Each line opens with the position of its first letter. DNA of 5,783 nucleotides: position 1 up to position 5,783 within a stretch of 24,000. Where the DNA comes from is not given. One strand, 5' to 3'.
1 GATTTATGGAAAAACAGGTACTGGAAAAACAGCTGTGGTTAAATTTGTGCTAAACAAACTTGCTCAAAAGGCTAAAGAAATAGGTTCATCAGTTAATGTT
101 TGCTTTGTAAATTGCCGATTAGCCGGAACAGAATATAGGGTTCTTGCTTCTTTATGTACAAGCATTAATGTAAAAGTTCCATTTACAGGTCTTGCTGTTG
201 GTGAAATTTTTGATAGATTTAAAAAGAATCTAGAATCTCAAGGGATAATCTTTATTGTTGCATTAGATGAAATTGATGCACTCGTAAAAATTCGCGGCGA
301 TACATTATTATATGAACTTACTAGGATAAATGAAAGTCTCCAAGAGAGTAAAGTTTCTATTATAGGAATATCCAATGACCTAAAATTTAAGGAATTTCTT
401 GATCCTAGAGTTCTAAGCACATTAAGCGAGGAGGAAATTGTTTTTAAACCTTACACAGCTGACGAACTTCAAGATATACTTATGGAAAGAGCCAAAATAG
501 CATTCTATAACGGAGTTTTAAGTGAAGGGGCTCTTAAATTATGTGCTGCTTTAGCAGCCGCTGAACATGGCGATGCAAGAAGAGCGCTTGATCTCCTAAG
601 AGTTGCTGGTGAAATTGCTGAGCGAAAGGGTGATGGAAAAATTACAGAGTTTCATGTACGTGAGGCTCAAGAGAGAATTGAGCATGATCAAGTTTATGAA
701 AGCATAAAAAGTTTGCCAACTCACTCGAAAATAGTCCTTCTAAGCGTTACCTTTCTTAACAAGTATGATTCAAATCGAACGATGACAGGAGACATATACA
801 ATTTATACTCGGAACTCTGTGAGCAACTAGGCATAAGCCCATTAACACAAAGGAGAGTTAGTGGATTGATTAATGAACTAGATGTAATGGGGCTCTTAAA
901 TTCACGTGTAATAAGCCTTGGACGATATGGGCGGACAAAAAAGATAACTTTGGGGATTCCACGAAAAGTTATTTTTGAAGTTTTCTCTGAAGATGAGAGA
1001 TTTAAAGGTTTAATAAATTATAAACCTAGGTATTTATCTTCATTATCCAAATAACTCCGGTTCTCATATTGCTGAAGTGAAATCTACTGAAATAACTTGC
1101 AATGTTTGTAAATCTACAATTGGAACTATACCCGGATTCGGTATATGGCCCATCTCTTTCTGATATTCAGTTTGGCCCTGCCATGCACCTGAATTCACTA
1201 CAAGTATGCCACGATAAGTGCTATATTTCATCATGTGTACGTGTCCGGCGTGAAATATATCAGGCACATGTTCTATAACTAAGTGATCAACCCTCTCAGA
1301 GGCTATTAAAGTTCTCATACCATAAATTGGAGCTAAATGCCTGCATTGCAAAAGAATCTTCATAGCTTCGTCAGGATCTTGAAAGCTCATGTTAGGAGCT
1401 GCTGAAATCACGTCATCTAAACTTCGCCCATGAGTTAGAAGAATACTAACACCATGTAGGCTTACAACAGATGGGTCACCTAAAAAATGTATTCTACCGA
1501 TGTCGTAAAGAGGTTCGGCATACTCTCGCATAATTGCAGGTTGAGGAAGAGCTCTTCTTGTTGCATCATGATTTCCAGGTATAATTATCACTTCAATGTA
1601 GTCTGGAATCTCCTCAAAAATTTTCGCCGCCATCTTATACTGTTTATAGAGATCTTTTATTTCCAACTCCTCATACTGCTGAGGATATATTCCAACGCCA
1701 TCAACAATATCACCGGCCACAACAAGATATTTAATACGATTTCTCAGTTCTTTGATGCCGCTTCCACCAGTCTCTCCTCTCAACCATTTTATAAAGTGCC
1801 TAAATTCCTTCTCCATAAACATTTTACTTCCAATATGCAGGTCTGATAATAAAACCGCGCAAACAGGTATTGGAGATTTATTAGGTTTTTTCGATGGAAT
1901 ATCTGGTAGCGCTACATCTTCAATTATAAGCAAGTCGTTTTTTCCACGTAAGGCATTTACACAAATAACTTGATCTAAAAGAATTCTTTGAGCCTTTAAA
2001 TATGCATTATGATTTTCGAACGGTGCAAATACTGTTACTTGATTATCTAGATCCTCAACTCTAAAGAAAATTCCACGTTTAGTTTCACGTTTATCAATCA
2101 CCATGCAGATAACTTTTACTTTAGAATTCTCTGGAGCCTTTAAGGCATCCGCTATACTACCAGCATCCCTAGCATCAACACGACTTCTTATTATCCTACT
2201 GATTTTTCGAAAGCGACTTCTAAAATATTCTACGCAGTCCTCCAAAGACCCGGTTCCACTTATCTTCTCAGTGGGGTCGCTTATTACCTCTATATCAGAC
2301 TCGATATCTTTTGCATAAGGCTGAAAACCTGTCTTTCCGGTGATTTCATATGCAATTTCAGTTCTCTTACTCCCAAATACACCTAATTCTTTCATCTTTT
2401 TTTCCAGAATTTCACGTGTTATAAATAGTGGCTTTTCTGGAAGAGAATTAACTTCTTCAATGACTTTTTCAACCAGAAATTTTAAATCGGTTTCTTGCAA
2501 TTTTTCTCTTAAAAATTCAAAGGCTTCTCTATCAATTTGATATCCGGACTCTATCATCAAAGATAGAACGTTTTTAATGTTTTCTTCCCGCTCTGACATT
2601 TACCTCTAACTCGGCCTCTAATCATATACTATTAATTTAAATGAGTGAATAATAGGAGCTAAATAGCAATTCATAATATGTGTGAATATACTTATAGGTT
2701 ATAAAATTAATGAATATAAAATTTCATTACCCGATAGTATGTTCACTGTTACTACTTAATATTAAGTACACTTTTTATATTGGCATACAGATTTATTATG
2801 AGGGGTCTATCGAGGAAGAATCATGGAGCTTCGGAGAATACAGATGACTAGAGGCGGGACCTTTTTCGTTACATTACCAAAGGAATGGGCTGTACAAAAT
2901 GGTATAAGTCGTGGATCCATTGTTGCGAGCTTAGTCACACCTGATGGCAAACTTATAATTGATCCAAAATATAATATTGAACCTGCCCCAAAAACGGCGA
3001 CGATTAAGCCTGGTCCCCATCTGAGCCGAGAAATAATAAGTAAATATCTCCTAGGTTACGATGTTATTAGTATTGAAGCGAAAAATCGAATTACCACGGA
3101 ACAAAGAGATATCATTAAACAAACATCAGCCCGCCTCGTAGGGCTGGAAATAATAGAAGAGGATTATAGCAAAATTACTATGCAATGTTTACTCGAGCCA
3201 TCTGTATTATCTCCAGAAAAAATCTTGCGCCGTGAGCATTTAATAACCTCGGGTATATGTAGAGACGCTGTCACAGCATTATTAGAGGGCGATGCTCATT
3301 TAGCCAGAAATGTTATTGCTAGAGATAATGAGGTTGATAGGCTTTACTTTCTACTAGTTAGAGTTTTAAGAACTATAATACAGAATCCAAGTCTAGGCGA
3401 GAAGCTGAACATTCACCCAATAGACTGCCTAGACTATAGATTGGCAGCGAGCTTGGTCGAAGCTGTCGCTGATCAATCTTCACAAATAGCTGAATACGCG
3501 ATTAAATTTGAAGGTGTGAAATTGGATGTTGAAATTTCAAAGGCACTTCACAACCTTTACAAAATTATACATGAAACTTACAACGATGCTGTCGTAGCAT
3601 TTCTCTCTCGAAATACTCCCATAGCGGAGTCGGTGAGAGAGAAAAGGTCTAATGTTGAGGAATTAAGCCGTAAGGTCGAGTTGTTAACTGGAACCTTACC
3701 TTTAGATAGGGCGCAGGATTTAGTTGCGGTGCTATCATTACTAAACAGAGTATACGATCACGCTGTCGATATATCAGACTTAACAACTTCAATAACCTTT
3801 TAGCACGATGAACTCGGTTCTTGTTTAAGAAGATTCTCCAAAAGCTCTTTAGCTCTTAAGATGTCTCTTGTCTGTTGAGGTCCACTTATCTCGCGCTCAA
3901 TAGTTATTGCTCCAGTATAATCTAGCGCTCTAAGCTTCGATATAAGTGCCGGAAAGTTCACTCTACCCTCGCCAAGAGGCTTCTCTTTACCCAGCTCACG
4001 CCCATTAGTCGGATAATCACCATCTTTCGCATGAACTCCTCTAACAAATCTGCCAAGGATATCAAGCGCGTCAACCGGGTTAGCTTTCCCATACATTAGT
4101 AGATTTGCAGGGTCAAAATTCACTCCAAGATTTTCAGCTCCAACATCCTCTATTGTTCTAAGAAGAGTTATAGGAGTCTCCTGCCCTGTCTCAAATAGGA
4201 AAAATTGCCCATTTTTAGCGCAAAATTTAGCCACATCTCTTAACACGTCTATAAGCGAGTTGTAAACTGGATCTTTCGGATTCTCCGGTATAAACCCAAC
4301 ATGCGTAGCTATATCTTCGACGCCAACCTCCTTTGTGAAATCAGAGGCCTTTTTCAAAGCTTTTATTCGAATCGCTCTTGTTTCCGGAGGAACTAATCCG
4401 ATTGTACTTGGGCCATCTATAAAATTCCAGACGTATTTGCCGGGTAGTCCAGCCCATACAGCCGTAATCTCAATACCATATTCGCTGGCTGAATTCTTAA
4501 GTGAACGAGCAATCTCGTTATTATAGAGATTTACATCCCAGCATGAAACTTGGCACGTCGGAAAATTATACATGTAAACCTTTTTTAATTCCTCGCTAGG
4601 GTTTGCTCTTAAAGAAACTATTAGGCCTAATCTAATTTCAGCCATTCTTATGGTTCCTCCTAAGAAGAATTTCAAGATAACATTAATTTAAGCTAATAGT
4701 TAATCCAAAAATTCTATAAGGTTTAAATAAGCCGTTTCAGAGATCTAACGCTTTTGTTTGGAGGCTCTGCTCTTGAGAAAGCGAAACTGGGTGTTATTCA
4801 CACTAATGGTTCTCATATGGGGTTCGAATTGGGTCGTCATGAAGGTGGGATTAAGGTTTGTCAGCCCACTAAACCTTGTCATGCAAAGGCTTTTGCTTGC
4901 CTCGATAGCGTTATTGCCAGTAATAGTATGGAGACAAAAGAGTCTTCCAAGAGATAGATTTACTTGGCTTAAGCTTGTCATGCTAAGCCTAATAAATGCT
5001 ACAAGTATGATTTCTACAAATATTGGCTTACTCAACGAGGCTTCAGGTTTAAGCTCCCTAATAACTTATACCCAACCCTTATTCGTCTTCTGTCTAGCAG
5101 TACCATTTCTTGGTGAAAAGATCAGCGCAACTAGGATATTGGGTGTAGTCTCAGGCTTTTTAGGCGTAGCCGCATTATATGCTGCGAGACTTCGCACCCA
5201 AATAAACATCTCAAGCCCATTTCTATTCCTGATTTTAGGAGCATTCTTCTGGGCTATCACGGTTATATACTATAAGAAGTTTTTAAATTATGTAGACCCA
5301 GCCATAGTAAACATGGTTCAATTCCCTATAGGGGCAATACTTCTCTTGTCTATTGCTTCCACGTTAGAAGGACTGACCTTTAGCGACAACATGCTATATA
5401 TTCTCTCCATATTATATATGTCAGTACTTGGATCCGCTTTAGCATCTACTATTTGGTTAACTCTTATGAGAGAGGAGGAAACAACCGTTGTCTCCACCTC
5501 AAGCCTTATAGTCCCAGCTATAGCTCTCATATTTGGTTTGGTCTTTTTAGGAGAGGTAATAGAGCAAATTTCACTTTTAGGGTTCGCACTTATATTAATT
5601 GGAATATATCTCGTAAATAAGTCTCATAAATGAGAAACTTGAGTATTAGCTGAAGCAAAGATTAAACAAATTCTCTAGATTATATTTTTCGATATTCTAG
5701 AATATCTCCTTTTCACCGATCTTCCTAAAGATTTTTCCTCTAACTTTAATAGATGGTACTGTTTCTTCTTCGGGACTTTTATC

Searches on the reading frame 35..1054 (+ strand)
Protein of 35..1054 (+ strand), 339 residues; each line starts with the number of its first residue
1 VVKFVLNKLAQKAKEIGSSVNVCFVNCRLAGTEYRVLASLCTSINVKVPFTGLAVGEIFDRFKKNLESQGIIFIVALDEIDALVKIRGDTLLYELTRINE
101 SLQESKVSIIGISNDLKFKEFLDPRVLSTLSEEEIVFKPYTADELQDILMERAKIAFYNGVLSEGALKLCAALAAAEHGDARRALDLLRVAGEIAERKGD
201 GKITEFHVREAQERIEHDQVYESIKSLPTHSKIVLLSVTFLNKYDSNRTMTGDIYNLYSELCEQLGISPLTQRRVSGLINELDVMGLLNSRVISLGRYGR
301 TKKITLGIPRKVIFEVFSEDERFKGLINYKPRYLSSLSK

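Call 53: search_protein_families(library=pfam, proteins=[window:35-1054:+], max_evalue=0.001)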
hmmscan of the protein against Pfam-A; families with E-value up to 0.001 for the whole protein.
window:35-1054:+ (339 aa): 4 families
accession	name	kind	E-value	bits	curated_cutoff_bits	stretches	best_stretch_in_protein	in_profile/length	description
PF09079.17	Cdc6_C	-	3.3e-28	98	25.1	1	222-315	1-95/96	CDC6, C terminal winged helix domain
PF22703.2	Cdc6_lid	-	7.3e-28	96.7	27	1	146-213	1-68/68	Cdc6 AAA+ ATPase-type lid domain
PF22606.2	Cdc6-ORC-like_ATPase_lid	-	2.2e-10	40.7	27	1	140-196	1-57/60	Cdc6/ORC-like, ATPase lid domain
PF13401.12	AAA_22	-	0.00035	21.3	27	0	6-109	22-118/130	AAA domain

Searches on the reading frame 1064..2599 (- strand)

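Call 53: search_protein_families(library=pfam, proteins=[window:1064-2599:-], max_evalue=0.001)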
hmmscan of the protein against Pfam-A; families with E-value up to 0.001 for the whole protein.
window:1064-2599:- (511 aa): 3 families
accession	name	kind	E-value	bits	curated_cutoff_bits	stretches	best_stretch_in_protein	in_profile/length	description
PF04042.21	DNA_pol_E_B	-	7.1e-19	68.5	29.1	1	249-453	2-203/210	DNA polymerase alpha/epsilon subunit B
PF00149.33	Metallophos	-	6.1e-12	46.8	21.5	1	250-456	5-190/191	Calcineurin-like phosphoesterase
PF12850.12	Metallophos_2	-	5.5e-09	36.7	27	1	272-481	19-143/154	Calcineurin-like phosphoesterase superfamily domain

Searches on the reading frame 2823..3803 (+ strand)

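Call 53: search_protein_families(library=pfam, proteins=[window:2823-3803:+], max_evalue=0.001)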
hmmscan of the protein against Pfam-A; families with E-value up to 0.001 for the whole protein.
window:2823-3803:+ (326 aa): 2 families
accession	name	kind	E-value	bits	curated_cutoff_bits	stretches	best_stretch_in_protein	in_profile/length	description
PF01895.24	PhoU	-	1.3e-17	64.4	23.5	2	137-225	3-88/89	PhoU domain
PF04014.23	MazE_antitoxin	-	8e-06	26.2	24.7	1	11-49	5-43/48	Antidote-toxin recognition MazE, bacterial antitoxin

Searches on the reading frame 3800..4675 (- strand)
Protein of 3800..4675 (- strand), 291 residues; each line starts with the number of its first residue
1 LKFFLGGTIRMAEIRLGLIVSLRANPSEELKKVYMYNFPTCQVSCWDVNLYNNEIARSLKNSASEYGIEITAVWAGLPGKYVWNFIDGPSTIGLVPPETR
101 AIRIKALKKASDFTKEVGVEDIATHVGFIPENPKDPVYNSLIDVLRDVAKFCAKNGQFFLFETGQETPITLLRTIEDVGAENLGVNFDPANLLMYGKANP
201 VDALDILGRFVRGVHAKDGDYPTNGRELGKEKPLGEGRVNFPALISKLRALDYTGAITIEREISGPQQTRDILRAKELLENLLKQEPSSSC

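Call 53: search_protein_families(library=pfam, proteins=[window:3800-4675:-], max_evalue=0.001)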
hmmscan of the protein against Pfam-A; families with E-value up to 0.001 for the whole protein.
window:3800-4675:- (291 aa): 1 family
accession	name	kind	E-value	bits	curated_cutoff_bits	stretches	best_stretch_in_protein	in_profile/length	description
PF01261.30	AP_endonuc_2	-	8.9e-29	101.3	31.1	1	39-270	10-240/249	Xylose isomerase-like TIM barrel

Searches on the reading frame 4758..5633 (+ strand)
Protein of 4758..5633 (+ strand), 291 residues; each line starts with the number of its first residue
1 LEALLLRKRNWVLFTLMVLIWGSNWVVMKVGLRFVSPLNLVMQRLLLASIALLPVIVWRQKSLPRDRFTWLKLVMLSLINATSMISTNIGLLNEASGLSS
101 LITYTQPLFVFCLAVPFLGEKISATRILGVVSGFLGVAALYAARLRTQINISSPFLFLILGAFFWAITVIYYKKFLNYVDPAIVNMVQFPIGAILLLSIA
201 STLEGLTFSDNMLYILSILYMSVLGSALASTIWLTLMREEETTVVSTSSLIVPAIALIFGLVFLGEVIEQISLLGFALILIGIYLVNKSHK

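Call 53: search_protein_families(library=pfam, proteins=[window:4758-5633:+], max_evalue=0.001)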
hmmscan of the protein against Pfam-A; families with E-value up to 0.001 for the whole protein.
window:4758-5633:+ (291 aa): 1 family
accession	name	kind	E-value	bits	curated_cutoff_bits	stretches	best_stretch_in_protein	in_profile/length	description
PF00892.27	EamA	-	8.5e-43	146.3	28.2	2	13-140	6-133/135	EamA-like transporter family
